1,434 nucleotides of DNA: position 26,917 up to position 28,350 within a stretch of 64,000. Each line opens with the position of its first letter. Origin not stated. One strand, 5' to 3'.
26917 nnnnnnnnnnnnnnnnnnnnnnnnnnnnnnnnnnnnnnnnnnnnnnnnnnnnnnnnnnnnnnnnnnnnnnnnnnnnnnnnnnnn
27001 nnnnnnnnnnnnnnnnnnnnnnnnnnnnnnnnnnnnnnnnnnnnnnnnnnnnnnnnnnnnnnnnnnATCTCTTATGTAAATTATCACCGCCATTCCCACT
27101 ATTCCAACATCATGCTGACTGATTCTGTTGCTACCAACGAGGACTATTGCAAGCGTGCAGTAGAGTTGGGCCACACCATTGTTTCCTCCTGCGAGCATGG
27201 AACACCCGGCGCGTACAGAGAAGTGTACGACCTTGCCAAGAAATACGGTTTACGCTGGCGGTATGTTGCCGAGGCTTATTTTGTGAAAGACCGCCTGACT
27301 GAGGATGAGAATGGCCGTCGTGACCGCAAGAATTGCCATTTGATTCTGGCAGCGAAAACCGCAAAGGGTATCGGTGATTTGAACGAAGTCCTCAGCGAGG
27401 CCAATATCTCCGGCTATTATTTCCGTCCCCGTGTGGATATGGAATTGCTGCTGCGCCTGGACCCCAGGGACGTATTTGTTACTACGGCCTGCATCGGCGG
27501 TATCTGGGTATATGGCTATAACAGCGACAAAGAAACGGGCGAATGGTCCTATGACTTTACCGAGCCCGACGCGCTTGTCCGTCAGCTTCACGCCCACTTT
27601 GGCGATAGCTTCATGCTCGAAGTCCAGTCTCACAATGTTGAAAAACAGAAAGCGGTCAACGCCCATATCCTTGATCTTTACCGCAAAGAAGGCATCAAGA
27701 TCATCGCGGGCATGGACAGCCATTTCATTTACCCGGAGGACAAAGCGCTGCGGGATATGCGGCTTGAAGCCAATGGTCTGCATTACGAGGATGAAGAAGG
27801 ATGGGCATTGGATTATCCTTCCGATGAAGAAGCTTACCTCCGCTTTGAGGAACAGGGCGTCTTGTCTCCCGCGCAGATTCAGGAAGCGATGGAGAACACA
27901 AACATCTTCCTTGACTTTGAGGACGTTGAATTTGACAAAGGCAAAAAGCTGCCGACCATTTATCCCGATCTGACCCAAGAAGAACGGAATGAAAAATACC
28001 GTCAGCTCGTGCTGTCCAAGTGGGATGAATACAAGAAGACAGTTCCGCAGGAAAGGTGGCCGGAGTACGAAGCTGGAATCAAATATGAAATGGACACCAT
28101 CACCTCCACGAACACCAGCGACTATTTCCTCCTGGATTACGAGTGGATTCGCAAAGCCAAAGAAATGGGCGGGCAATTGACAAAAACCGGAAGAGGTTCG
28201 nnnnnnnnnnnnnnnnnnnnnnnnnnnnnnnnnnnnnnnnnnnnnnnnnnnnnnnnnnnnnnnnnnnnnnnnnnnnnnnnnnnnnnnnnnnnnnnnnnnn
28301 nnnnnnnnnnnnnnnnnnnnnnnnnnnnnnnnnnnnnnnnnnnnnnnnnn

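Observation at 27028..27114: DnaE polymerase appears to initiate at a non-canonical ATC codon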

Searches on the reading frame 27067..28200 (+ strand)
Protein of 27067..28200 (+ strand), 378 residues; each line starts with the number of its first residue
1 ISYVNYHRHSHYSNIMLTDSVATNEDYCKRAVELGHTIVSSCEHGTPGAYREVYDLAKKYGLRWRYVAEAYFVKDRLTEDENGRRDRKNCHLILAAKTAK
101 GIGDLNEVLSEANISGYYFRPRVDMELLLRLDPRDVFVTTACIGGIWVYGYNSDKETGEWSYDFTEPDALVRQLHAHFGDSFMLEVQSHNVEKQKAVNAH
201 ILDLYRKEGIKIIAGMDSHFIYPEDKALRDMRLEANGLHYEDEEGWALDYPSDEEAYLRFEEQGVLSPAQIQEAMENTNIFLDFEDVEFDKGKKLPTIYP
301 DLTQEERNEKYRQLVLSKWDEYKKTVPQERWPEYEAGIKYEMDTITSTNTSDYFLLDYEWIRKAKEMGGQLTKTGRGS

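Call 9: find_related_loci(query=window:27067-28200:+, collection=viral_contigs, flank=3000)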
Query window:27067-28200:+ (378 aa) in viral_contigs; peptide patterns used: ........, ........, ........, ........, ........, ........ (x = any residue, [..] = any of these).
16 stretches matched a pattern; 12 encode a relative of the query (tblastn E <= 1e-3); 12 distinct loci.
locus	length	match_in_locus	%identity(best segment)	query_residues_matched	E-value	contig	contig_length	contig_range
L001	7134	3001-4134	85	1-378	0e+0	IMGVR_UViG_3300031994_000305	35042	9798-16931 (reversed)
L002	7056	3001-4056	52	5-378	5e-115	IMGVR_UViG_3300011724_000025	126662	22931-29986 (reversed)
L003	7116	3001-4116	47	5-378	2e-104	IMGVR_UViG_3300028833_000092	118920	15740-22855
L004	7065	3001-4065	44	5-378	6e-103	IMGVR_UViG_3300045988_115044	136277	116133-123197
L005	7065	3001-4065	44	5-378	4e-102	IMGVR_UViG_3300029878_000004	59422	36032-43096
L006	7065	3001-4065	44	5-378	8e-102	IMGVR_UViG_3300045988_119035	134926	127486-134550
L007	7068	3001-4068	48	5-378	7e-110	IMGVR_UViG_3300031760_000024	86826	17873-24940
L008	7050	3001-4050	41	5-378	5e-88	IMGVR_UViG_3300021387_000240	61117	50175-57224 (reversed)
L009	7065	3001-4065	45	5-378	2e-104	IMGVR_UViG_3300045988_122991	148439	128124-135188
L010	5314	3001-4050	41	5-378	1e-87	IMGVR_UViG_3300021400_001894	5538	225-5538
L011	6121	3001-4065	43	1-378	1e-78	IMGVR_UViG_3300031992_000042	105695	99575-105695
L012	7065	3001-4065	41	1-378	5e-74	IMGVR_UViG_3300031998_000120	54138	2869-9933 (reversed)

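Call 24: find_related_loci(query=A1, collection=metagenome_contigs, flank=1500)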
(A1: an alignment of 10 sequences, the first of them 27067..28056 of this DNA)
Query A1 (330 aa) in metagenome_contigs; peptide patterns used: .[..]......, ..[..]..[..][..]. (x = any residue, [..] = any of these).
264 stretches matched a pattern; 18 encode a relative of the query (tblastn E <= 1e-3); 18 distinct loci.
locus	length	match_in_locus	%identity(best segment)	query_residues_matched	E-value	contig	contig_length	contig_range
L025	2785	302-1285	74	3-330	2e-172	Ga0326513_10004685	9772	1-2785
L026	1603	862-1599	93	1-246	3e-176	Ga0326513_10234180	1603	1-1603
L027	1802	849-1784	68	1-330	5e-165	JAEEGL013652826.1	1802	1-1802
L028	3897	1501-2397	64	5-322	1e-139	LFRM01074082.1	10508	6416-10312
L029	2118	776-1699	64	3-329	2e-146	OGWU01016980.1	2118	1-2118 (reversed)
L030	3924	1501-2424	63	3-329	1e-135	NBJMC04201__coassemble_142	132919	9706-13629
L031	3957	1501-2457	61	5-330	2e-134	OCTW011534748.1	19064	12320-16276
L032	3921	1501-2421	61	3-328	4e-133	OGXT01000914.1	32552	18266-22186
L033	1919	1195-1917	65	4-254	4e-115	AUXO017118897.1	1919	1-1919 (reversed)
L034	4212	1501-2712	85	1-330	2e-96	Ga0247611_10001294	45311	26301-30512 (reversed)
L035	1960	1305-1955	63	5-240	3e-101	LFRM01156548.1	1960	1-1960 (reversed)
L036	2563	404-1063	62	3-241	2e-94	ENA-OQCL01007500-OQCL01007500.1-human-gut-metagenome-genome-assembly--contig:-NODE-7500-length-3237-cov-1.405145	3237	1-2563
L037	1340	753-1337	74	1-195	4e-98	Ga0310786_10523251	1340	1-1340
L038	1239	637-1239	66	4-214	1e-96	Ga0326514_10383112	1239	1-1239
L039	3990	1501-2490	85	1-330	0e+0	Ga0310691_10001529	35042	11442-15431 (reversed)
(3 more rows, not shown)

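Call 59: search_solved_structures(query=window:27067-28056:+, max_evalue=0.001, show_alignments=2)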
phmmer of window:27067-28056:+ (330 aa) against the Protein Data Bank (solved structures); distinct sequences matched with E-value up to 0.001: 6.
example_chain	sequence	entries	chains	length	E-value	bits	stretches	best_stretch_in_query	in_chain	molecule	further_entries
2hpi_A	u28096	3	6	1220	9.8e-18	67.7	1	4-300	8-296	DNA polymerase III alpha subunit | DNA polymerase III subunit alpha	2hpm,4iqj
3e0d_A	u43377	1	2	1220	1.7e-16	63.7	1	4-300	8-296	DNA polymerase III subunit alpha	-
3f2b_A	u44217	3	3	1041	1.9e-07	33.9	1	7-237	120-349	DNA-directed DNA polymerase III alpha chain | GEOBACILLUS KAUSTOPHILUS DNA POLC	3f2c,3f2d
9qpc_A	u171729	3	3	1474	2e-06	30.6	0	5-107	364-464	DNA polymerase III PolC-type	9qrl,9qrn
5lew_A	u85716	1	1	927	8.5e-05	25.2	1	2-222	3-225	DNA polymerase III subunit alpha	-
7pu7_A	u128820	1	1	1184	0.00014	24.5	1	2-222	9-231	DNA polymerase III subunit alpha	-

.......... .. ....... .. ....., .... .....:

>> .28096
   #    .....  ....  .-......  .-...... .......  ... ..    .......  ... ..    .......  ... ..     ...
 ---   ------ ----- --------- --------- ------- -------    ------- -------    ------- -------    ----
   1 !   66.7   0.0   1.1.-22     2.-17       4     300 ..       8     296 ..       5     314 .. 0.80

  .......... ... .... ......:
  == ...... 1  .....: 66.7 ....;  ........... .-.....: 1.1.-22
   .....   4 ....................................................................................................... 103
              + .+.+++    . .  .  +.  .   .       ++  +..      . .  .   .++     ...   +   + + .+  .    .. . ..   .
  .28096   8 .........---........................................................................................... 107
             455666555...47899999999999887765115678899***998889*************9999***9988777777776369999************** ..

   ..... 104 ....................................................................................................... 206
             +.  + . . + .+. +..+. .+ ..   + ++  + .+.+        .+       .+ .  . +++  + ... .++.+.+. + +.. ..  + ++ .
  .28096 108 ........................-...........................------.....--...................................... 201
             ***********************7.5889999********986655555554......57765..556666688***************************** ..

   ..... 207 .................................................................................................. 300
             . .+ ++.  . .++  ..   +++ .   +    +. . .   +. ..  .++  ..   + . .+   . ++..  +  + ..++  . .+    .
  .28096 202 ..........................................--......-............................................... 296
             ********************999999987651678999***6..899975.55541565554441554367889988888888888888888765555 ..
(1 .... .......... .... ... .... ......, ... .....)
